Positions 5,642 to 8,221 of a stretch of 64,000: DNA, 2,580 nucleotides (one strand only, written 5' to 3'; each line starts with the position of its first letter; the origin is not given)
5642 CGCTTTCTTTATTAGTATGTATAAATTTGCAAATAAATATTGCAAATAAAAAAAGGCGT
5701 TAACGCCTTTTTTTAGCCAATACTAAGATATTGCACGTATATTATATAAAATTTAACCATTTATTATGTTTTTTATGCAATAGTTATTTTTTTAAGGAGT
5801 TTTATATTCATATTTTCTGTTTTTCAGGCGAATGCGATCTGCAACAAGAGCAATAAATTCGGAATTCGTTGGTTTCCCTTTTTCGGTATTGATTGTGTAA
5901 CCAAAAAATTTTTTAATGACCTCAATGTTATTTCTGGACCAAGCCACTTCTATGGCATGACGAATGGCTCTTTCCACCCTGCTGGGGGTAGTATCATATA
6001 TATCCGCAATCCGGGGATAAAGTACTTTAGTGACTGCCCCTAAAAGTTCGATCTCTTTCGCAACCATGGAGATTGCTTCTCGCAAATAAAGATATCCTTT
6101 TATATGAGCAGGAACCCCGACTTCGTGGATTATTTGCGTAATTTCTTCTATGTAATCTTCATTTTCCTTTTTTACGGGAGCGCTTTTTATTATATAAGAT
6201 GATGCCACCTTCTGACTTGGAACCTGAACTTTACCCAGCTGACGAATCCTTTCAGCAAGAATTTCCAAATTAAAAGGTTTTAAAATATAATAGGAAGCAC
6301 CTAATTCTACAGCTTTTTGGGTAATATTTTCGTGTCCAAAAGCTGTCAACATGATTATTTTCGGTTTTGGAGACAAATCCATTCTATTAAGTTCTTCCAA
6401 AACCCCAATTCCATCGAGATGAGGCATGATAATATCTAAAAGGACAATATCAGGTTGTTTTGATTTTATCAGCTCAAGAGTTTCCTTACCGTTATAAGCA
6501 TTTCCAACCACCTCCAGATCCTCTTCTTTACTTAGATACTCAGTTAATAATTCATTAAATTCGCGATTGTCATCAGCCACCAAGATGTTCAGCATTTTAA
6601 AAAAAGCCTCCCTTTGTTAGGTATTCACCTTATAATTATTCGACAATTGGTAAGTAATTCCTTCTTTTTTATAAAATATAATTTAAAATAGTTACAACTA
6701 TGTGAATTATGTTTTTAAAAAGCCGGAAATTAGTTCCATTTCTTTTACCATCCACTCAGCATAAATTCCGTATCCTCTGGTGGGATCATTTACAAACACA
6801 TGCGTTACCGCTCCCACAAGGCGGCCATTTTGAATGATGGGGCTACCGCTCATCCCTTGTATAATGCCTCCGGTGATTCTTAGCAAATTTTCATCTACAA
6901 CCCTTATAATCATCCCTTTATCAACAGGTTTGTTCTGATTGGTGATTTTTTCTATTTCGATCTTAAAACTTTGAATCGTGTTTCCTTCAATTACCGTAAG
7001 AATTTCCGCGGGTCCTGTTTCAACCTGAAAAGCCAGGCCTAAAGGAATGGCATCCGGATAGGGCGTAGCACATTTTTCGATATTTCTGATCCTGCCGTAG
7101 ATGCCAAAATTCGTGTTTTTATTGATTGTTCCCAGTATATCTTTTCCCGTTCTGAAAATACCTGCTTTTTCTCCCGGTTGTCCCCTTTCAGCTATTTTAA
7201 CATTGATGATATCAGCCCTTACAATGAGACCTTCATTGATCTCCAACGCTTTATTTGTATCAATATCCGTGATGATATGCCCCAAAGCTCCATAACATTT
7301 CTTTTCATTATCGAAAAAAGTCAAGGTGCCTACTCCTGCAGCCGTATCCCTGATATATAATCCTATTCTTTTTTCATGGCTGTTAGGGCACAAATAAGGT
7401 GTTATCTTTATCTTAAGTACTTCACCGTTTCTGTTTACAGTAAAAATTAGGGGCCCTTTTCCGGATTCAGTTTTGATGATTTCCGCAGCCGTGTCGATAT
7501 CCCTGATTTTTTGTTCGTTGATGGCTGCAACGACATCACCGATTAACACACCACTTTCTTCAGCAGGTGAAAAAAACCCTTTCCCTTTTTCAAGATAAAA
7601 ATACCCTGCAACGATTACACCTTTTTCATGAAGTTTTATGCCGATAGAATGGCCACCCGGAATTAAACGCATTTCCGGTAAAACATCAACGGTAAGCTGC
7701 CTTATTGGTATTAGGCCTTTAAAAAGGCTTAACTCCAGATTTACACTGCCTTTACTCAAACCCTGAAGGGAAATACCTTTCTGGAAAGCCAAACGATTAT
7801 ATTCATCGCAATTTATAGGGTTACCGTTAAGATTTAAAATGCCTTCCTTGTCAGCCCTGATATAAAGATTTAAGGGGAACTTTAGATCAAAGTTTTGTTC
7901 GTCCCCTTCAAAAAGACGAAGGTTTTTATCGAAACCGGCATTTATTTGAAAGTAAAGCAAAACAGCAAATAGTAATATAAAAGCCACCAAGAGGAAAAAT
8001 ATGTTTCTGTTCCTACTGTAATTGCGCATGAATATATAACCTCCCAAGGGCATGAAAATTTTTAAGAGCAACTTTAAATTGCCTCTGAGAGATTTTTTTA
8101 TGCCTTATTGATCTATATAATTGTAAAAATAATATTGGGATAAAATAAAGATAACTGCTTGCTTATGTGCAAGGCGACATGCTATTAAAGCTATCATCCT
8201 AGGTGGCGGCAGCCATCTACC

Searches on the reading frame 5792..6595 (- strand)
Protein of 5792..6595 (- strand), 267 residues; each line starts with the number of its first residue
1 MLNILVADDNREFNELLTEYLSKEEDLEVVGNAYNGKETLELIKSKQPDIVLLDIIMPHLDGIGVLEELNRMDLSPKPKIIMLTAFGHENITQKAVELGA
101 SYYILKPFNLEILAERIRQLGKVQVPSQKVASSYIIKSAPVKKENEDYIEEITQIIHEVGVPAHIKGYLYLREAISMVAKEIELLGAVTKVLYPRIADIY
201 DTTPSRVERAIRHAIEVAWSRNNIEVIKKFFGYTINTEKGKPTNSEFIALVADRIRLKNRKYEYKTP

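Call 20: search_protein_families(library=pfam, proteins=[window:5792-6595:-], max_evalue=0.00001)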
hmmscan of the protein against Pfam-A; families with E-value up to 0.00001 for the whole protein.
window:5792-6595:- (267 aa): 2 families
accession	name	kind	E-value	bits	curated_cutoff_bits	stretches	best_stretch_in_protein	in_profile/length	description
PF08769.17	Spo0A_C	-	6.7e-44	148.6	25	1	152-255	1-104/104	Sporulation initiation factor Spo0A C terminal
PF00072.30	Response_reg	-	3.6e-28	98.4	30.2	1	4-118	1-111/111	Response regulator receiver domain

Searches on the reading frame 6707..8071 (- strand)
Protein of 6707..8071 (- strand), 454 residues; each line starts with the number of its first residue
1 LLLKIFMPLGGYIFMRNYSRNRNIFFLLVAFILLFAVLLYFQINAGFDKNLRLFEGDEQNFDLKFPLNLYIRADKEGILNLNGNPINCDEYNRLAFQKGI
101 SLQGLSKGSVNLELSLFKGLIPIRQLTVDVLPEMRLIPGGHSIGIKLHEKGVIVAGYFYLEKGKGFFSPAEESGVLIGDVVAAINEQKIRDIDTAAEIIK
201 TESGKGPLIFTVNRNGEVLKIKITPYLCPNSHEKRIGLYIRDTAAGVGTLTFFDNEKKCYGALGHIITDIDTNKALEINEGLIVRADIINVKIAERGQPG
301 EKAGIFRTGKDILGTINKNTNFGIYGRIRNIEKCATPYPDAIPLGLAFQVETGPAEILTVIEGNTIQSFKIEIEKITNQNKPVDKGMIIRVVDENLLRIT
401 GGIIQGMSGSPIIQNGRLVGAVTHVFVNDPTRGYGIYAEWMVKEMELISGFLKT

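Call 70: search_protein_families(library=pfam, proteins=[window:6707-8071:-], max_evalue=0.001)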
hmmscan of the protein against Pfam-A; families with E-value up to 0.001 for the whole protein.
window:6707-8071:- (454 aa): 3 families
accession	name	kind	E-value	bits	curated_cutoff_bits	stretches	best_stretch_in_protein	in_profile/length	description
PF05580.18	Peptidase_S55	-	5.6e-83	278.6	25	1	234-442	3-210/210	SpoIVB peptidase S55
PF17820.7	PDZ_6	-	6.2e-08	32.7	27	1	168-214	9-54/54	PDZ domain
PF13180.12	PDZ_2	-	5.9e-06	26.9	27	1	167-223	22-78/80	PDZ domain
